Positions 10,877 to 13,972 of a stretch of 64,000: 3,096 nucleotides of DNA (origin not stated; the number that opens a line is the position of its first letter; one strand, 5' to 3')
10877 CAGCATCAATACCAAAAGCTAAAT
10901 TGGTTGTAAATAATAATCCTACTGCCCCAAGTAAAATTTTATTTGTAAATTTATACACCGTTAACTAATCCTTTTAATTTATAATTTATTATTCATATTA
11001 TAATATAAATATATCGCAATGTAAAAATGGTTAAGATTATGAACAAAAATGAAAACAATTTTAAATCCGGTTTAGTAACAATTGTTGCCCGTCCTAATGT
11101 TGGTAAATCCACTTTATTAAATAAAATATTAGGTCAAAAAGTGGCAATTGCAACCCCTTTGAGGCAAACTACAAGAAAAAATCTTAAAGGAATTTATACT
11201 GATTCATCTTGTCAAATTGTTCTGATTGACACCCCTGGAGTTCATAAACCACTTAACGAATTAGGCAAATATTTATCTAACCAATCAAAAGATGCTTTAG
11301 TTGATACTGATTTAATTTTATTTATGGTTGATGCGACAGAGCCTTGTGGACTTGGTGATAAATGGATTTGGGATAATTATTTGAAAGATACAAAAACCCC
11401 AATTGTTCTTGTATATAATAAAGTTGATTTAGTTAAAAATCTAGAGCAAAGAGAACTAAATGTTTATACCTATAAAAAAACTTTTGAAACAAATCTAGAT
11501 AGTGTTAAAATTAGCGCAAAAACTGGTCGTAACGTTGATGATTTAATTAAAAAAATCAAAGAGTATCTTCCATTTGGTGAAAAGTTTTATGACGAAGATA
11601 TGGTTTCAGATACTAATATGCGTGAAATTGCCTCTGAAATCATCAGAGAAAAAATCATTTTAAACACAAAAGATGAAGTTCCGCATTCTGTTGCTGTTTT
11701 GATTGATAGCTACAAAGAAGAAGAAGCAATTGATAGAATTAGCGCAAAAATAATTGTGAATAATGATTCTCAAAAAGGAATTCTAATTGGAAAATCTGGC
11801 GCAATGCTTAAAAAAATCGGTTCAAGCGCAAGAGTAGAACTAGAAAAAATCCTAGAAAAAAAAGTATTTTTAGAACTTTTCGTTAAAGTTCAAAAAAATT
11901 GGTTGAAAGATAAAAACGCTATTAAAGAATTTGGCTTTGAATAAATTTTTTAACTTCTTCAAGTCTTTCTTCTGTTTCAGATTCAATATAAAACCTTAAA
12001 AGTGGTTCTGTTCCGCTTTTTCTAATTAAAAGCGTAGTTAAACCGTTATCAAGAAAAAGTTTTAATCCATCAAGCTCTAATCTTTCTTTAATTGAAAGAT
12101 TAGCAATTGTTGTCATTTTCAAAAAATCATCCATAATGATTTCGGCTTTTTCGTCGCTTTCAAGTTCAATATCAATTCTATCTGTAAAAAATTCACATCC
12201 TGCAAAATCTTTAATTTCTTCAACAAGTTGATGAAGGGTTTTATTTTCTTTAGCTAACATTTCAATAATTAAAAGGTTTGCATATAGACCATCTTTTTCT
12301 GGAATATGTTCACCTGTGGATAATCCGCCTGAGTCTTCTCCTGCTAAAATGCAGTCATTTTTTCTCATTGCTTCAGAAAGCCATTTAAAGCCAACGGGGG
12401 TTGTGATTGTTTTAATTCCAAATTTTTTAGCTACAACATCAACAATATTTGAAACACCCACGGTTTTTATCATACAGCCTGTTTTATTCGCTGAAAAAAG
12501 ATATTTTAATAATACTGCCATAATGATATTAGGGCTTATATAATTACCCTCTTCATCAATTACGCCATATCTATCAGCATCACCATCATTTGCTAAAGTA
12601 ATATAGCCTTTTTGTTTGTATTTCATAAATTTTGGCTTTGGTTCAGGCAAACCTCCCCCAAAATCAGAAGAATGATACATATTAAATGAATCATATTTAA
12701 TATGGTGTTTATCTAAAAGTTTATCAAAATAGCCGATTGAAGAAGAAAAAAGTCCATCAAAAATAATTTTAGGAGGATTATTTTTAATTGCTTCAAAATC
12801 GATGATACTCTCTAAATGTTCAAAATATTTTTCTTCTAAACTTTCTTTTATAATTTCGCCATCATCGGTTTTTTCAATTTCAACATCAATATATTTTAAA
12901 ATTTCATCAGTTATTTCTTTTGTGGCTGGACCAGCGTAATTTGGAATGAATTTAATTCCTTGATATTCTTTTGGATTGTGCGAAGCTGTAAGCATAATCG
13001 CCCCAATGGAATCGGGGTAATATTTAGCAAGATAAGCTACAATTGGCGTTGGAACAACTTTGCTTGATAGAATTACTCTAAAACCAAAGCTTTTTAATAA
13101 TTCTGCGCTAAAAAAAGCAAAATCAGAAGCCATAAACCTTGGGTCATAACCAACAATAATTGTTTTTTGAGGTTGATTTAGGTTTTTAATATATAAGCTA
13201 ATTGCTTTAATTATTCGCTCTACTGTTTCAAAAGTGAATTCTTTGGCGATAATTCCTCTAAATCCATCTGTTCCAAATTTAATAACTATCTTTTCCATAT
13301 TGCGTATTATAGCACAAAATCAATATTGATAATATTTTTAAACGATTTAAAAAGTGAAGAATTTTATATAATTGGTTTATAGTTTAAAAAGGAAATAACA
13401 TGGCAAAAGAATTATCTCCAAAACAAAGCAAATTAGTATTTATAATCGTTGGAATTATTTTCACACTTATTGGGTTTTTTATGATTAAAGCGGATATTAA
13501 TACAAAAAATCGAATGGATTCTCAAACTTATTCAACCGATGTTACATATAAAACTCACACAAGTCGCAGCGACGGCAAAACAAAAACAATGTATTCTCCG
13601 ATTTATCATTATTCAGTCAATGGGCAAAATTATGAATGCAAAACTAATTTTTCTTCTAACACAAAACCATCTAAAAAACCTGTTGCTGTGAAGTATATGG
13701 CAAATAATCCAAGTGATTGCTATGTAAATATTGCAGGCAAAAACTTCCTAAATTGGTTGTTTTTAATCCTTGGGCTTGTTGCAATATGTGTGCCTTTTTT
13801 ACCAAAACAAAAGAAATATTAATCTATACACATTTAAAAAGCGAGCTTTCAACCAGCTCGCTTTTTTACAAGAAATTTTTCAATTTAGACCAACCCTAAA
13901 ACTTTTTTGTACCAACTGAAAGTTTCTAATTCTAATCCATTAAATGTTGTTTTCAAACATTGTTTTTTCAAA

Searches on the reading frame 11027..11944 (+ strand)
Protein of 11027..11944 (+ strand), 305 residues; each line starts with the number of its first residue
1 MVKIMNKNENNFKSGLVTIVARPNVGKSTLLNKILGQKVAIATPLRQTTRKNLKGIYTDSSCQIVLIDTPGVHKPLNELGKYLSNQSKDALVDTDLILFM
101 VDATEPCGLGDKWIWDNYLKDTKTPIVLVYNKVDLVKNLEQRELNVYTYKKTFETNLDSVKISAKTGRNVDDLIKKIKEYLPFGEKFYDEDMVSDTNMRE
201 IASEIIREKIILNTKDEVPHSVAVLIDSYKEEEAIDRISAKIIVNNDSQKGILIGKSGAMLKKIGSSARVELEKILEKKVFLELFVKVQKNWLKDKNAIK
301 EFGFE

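Call 11: search_protein_families(library=pfam, proteins=[window:11027-11944:+], max_evalue=0.001)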
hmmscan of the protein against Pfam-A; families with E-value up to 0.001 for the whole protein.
window:11027-11944:+ (305 aa): 8 families
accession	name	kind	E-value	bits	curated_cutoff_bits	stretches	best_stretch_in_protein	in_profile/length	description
PF01926.29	MMR_HSR1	-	1.2e-20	74.1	21.9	1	17-132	2-113/113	50S ribosome-binding GTPase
PF07650.23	KH_2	-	4.4e-18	65.3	22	1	217-293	1-78/78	KH domain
PF02421.24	FeoB_N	-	2.8e-11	43.6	27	1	17-177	3-156/156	Ferrous iron transport protein B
PF00009.33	GTP_EFTU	-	2.3e-10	40.8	26.5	1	59-182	66-187/188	Elongation factor Tu GTP binding domain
PF03193.22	RsgA_GTPase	-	7.7e-08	32.8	30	0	10-74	102-170/174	RsgA GTPase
PF00350.29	Dynamin_N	-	5.3e-07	30.3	27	0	63-132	102-167/168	Dynamin family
PF00071.28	Ras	-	2.7e-05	24.3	21.6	1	19-178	4-157/162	Ras family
PF16897.10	MMR_HSR1_Xtn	-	0.0001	22.7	35.2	1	125-181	57-104/106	C-terminal region of MMR_HSR1 domain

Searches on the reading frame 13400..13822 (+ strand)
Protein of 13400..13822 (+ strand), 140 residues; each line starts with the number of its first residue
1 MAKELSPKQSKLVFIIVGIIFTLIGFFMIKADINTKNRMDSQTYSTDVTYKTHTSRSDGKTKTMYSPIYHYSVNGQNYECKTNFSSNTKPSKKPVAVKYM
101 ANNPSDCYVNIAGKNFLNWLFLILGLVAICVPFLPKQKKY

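Call 12: search_protein_families(library=pfam, proteins=[window:13400-13822:+], max_evalue=0.001)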
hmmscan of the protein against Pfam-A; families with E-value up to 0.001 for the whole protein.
window:13400-13822:+ (140 aa): 1 family
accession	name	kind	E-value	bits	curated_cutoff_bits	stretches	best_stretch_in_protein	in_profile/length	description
PF12158.14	DUF3592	-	2.3e-06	28.6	25.3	1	52-109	11-79/84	Domain of unknown function (DUF3592)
